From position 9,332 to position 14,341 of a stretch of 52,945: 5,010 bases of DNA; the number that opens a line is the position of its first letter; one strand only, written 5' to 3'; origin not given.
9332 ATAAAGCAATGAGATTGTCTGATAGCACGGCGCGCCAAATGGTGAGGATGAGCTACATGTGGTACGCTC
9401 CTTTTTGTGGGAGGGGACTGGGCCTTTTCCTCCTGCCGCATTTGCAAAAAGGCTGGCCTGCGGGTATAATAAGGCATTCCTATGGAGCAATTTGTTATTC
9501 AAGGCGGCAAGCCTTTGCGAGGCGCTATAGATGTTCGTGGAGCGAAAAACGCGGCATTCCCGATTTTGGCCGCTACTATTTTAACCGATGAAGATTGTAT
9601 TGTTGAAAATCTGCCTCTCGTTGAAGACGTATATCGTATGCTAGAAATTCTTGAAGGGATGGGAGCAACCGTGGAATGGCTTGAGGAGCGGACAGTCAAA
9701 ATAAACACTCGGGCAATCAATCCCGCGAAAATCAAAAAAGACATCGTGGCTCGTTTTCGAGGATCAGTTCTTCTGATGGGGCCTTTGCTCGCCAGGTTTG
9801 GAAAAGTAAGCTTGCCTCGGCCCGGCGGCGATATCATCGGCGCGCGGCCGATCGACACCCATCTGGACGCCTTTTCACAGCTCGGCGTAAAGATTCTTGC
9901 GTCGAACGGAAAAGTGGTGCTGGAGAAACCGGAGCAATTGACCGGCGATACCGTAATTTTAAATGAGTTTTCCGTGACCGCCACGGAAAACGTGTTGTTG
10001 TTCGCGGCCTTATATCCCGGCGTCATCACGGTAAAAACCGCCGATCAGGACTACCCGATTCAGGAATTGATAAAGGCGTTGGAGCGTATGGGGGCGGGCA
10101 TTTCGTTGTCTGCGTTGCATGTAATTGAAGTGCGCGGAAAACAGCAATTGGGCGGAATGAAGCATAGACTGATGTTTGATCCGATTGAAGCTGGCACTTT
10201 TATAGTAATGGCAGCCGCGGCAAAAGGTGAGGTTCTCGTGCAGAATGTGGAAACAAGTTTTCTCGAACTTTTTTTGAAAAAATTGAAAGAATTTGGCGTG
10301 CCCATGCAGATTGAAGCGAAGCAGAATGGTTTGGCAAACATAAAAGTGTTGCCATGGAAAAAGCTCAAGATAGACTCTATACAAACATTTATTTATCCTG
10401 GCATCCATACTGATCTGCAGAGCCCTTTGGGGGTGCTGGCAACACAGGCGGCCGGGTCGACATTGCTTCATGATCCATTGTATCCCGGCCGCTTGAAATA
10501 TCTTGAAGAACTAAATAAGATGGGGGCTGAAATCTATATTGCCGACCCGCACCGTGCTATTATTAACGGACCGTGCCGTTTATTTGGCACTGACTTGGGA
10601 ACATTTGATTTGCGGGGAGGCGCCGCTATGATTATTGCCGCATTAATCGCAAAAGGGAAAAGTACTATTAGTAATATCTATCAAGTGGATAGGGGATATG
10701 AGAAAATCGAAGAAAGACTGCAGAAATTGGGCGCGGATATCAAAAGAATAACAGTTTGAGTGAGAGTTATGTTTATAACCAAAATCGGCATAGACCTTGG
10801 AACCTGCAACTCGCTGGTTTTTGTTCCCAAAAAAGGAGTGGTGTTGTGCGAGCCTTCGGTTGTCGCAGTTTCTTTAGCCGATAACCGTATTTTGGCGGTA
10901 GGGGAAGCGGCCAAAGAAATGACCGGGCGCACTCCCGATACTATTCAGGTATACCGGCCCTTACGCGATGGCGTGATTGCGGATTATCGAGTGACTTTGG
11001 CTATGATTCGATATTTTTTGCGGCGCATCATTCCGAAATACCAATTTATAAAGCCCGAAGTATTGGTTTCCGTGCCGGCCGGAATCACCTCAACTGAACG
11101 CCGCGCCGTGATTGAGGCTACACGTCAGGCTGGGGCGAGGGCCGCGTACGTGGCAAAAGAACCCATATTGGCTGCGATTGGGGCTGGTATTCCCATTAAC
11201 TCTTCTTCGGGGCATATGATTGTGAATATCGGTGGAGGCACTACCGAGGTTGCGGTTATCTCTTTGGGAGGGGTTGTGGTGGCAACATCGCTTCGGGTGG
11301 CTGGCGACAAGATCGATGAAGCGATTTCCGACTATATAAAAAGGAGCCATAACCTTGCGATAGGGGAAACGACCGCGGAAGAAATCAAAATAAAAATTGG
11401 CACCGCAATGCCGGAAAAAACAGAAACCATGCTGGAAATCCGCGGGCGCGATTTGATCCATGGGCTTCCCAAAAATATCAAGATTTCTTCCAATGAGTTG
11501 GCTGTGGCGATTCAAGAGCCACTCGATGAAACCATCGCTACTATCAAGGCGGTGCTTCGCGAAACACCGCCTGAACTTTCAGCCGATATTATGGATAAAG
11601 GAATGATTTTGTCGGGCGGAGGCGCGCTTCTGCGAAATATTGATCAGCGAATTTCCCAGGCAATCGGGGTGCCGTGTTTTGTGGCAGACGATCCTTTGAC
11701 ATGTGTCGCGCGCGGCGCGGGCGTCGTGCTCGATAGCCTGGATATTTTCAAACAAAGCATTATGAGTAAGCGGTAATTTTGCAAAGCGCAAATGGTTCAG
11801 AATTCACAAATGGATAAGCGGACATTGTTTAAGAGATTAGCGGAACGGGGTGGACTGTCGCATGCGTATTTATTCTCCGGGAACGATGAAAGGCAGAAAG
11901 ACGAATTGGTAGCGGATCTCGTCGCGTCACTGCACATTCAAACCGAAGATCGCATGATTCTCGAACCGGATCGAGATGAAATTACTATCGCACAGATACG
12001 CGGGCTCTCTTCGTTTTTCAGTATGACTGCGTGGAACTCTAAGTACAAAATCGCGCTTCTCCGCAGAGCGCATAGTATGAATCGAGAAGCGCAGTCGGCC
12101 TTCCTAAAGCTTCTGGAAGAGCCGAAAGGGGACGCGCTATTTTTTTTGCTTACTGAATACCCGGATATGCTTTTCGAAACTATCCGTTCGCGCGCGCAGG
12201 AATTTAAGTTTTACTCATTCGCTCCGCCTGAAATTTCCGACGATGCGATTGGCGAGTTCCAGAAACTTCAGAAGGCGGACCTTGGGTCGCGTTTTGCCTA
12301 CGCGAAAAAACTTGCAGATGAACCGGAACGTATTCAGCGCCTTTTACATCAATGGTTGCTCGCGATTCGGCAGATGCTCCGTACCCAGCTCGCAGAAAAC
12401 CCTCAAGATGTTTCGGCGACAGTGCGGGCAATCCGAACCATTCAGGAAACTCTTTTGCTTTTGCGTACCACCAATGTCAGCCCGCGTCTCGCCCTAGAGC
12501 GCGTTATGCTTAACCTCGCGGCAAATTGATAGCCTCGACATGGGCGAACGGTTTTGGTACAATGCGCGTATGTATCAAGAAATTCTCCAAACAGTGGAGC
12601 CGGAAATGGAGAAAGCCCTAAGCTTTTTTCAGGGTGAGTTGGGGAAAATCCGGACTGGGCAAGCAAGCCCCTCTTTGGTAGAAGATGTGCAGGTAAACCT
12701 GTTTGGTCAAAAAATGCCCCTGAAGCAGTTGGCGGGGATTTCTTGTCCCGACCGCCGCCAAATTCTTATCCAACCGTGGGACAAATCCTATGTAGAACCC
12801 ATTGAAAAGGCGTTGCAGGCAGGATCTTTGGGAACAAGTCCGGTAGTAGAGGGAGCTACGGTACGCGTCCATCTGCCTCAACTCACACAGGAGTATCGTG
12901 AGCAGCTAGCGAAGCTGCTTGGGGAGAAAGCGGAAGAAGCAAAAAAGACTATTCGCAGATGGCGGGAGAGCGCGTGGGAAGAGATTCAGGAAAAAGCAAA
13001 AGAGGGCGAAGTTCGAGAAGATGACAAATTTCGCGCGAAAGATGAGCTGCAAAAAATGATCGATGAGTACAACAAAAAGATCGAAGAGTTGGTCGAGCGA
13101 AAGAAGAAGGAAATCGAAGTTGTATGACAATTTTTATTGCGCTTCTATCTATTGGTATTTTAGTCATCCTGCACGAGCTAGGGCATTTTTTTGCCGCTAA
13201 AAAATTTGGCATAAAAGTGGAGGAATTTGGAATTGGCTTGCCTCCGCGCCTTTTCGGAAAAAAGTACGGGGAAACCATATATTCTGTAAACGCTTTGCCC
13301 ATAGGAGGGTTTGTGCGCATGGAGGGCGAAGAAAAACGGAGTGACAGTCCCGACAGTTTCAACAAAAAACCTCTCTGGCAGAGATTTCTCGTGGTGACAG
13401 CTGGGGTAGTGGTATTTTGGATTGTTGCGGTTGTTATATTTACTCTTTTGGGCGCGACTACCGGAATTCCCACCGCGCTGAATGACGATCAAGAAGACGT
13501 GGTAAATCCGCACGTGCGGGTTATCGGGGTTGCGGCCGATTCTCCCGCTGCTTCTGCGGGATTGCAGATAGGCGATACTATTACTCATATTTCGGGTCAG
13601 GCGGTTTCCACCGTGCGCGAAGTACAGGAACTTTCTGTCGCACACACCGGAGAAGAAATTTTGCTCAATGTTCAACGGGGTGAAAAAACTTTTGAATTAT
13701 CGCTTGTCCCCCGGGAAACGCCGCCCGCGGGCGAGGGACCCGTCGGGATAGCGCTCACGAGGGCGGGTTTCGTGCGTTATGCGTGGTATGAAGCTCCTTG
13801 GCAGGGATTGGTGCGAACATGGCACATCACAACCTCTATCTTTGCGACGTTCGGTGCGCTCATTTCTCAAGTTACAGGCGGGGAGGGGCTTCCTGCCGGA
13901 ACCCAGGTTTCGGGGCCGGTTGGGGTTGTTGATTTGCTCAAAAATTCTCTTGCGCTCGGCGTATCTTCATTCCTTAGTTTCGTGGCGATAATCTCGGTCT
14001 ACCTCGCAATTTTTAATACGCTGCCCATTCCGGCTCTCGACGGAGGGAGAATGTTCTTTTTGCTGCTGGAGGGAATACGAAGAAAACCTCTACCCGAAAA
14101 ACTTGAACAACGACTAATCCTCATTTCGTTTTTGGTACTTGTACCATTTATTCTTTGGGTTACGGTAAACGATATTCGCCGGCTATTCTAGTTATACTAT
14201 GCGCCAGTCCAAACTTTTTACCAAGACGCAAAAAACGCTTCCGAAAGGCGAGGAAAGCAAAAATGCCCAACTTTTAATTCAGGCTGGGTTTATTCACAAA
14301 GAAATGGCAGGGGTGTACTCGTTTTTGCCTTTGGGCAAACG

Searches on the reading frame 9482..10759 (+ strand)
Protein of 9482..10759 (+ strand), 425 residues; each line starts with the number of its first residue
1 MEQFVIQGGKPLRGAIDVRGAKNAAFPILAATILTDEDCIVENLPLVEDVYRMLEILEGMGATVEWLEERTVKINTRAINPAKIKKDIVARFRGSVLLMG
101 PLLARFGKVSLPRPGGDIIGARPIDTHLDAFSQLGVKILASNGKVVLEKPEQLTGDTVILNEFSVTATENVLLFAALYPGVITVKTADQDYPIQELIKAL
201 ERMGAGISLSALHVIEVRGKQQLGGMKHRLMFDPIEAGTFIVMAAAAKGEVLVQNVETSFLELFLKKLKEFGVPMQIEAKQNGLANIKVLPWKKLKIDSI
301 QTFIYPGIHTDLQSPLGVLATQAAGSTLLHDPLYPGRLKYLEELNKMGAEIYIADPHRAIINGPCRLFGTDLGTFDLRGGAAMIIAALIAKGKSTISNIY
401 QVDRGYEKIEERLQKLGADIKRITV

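Call 67: search_protein_families(library=pfam, proteins=[window:9482-10759:+], max_evalue=0.0001)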
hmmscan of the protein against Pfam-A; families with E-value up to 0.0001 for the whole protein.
window:9482-10759:+ (425 aa): 1 family
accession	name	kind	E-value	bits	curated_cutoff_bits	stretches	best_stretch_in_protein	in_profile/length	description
PF00275.25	EPSP_synthase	-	4.6e-69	233.6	22.8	1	6-413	1-417/417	EPSP synthase (3-phosphoshikimate 1-carboxyvinyltransferase)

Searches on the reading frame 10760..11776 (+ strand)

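Call 67: search_protein_families(library=pfam, proteins=[window:10760-11776:+], max_evalue=0.0001)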
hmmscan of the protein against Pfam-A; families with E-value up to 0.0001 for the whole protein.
window:10760-11776:+ (338 aa): 5 families
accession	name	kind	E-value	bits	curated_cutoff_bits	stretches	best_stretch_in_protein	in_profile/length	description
PF06723.19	MreB_Mbl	-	6.1e-132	439.8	27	1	7-329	2-324/327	MreB/Mbl protein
PF00012.26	HSP70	-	3.7e-13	49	20.6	1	100-323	135-371/599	Hsp70 protein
PF14450.12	FtsA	-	3.5e-11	44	31.8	1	154-308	2-109/127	Cell division protein FtsA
PF00022.25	Actin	-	3.9e-10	39.3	27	1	31-197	30-190/410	Actin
PF25216.1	Volactin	-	3.9e-08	33.6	35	1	35-250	49-264/321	Volactin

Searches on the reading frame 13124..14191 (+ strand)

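Call 67: search_protein_families(library=pfam, proteins=[window:13124-14191:+], max_evalue=0.0001)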
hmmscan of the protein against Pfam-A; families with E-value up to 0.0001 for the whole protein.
window:13124-14191:+ (355 aa): 5 families
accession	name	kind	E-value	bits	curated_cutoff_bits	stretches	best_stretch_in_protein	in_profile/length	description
PF02163.28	Peptidase_M50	-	5.1e-57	193.2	27.2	1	6-340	2-219/221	Peptidase family M50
PF17820.7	PDZ_6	-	8.4e-11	41.9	27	1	133-185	2-54/54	PDZ domain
PF13180.12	PDZ_2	-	6.3e-10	39.6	27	1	125-193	12-77/80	PDZ domain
PF00595.29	PDZ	-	2.3e-06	28.3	23.2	1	114-168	13-64/81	PDZ domain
PF14685.13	PDZ_Tricorn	-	5.4e-05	23.6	25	0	138-188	29-81/88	Tricorn protease PDZ domain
